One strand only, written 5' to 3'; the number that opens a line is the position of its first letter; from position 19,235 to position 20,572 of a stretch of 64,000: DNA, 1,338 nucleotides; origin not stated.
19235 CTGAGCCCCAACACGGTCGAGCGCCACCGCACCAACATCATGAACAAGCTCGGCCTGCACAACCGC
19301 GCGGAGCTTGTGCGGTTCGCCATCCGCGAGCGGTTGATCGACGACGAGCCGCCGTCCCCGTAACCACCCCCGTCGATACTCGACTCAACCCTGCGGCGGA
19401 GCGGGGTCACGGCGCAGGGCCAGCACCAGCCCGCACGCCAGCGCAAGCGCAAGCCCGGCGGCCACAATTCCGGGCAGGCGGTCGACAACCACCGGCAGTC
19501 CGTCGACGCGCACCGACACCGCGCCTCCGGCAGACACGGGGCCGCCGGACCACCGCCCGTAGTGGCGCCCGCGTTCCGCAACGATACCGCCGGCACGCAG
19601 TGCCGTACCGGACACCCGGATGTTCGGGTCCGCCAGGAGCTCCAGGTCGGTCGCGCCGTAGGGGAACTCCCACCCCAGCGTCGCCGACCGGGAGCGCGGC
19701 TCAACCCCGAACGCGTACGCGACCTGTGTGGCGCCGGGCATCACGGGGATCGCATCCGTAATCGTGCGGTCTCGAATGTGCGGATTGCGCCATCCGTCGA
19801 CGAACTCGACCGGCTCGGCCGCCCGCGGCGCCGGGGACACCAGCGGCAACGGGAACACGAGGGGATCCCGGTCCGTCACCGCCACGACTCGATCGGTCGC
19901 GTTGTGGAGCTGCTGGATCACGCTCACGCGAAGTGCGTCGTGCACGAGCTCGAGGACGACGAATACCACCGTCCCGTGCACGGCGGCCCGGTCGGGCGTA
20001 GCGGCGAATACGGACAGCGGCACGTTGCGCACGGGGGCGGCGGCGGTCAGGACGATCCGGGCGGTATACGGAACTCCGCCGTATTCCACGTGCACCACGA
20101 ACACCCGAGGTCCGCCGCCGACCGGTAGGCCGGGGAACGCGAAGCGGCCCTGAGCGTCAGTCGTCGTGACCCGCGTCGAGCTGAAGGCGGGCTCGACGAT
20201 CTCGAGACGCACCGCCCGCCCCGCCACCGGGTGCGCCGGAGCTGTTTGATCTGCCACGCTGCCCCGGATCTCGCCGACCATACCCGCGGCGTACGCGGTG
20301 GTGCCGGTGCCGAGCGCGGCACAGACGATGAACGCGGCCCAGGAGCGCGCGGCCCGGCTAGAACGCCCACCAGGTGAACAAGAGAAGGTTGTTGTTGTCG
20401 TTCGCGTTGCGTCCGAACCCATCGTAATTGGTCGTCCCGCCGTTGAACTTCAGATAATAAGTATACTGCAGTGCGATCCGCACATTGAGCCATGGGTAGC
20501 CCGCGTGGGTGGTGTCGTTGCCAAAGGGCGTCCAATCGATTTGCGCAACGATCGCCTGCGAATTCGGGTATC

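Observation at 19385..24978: Six-gene cluster resembling a rus-operon-like electron conduit but with no terminal oxidase: blue copper, 2x CuA cupredoxin, polyferredoxin, Cyc2-like porin-cytochrome, CarboxypepD_reg protein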

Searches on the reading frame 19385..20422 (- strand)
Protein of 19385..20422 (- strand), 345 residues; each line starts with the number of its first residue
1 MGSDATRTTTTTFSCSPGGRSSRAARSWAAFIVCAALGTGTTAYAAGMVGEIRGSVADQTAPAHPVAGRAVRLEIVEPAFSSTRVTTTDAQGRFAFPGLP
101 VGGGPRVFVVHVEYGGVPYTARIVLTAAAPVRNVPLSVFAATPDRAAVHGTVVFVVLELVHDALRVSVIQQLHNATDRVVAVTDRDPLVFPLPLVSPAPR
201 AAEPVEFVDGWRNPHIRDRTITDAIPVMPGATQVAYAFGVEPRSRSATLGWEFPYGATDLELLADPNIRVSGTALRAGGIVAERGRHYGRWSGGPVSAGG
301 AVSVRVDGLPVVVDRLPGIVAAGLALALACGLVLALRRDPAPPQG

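Call 3: search_protein_families(library=pfam, proteins=[window:19385-20422:-], max_evalue=1)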
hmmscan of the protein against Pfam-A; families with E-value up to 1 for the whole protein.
window:19385-20422:- (345 aa): 3 families
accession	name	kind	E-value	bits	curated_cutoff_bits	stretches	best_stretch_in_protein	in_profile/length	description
PF13620.12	CarboxypepD_reg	-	1.3e-06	29.1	32.3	1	52-127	2-71/82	Carboxypeptidase regulatory-like domain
PF20598.4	DUF6795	-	0.24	12.1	27.4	1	64-97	10-44/103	Domain of unknown function (DUF6795)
PF23193.1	NOMO_3rd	-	0.26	11.8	27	1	73-103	49-77/120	NOMO third transthyretin-like domain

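Call 4: search_protein_families(library=ncbifam, proteins=[window:19385-20422:-], max_evalue=1)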
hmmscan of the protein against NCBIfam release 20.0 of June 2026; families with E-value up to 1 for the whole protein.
window:19385-20422:- (345 aa): 0 families

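Call 70: find_homologous_proteins(query=window:19385-20422:-)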
Query window:19385-20422:- (345 aa): 48 proteins with E <= 0.001 among 8000 candidates.
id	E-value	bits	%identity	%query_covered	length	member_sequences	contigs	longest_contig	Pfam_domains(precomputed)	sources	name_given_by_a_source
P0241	7.7e-186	635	99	86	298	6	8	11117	PF13620.13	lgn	-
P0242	3.2e-158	544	81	87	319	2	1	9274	-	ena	-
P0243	3.6e-145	501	74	94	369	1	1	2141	PF13620.13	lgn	-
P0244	3.9e-141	488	74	84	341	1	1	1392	-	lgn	-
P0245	1.2e-138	480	70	95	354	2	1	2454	-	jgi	-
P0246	3.2e-135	469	68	93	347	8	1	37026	-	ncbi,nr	ncbi:MAG TPA: carboxypeptidase-like regulatory domain-containing protein [bacterium]|nr:carboxypepti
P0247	4.0e-134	465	72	89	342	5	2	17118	PF13620.13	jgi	-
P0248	2.8e-130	452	70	92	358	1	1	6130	PF13620.13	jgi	jgi:hypothetical protein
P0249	4.2e-130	452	73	85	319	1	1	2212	PF13620.13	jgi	jgi:hypothetical protein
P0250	5.0e-130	452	73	86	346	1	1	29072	PF13620.13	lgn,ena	-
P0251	9.4e-130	451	72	86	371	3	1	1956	PF13620.13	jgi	-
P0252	1.2e-129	450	73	86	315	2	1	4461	PF13620.13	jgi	-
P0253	3.3e-125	436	67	84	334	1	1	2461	PF13620.13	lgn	-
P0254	7.2e-125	435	69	83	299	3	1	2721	PF13620.13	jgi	-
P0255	4.5e-123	429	67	85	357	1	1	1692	-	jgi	jgi:hypothetical protein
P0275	6.0e-81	290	53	84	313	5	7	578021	PF13620.13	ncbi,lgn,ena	-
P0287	1.3e-60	223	49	75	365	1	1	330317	PF13620.13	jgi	jgi:hypothetical protein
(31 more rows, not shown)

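Call 72: find_encoding_contigs(protein=P0275, flank=7000, max_places=1)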
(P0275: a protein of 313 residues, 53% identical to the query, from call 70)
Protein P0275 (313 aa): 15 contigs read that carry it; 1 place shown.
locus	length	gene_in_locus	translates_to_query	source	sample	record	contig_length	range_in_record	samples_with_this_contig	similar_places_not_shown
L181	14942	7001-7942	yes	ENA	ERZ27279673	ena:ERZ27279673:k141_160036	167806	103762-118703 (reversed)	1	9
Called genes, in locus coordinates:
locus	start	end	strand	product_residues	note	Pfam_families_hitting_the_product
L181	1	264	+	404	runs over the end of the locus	PF13416:SBP_bac_8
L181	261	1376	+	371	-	PF00005:ABC_tran, PF13304:AAA_21 (faint), PF08402:TOBE_2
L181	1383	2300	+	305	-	PF00528:BPD_transp_1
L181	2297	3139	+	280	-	PF00528:BPD_transp_1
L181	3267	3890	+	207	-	PF01578:Cytochrom_C_asm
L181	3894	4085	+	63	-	-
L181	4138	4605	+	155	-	PF03100:CcmE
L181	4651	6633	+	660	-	PF01578:Cytochrom_C_asm, PF16327:CcmF_C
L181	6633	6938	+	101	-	-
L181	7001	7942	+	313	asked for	PF13620:CarboxypepD_reg (weak)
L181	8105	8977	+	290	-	PF14495:Cytochrom_C550 (faint), PF00034:Cytochrom_C (weak), PF13442:Cytochrome_CBB3, PF00034:Cytochrom_C, PF13442:Cytochrome_CBB3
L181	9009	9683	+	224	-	-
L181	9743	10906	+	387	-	PF00033:Cytochrome_B, PF13631:Cytochrom_B_N_2, PF00032:Cytochrom_B_C (weak)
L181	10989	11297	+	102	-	-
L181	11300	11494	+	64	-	-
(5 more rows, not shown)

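Call 73: find_encoding_contigs(protein=P0287, flank=7000, max_places=1)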
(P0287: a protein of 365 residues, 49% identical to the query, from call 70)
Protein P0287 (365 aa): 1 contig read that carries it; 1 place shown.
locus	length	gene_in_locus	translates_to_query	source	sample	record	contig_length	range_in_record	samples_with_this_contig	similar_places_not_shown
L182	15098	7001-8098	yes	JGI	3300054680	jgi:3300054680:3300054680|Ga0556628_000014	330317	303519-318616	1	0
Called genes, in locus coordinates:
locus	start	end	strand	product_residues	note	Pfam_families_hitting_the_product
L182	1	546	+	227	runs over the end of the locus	PF02585:PIG-L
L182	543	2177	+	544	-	-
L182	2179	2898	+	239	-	PF00005:ABC_tran, PF13304:AAA_21 (weak)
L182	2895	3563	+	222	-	PF01061:ABC2_membrane, PF03379:CcmB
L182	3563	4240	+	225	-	PF01578:Cytochrom_C_asm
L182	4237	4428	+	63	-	-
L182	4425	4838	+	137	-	PF03100:CcmE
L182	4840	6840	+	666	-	PF01578:Cytochrom_C_asm, PF16327:CcmF_C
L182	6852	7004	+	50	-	-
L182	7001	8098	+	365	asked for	PF13620:CarboxypepD_reg (weak)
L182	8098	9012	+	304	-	PF14495:Cytochrom_C550 (faint), PF13442:Cytochrome_CBB3 (weak), PF00034:Cytochrom_C, PF13442:Cytochrome_CBB3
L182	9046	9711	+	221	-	-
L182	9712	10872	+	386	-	PF00033:Cytochrome_B, PF13631:Cytochrom_B_N_2, PF00032:Cytochrom_B_C (weak)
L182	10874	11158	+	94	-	-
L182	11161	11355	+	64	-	-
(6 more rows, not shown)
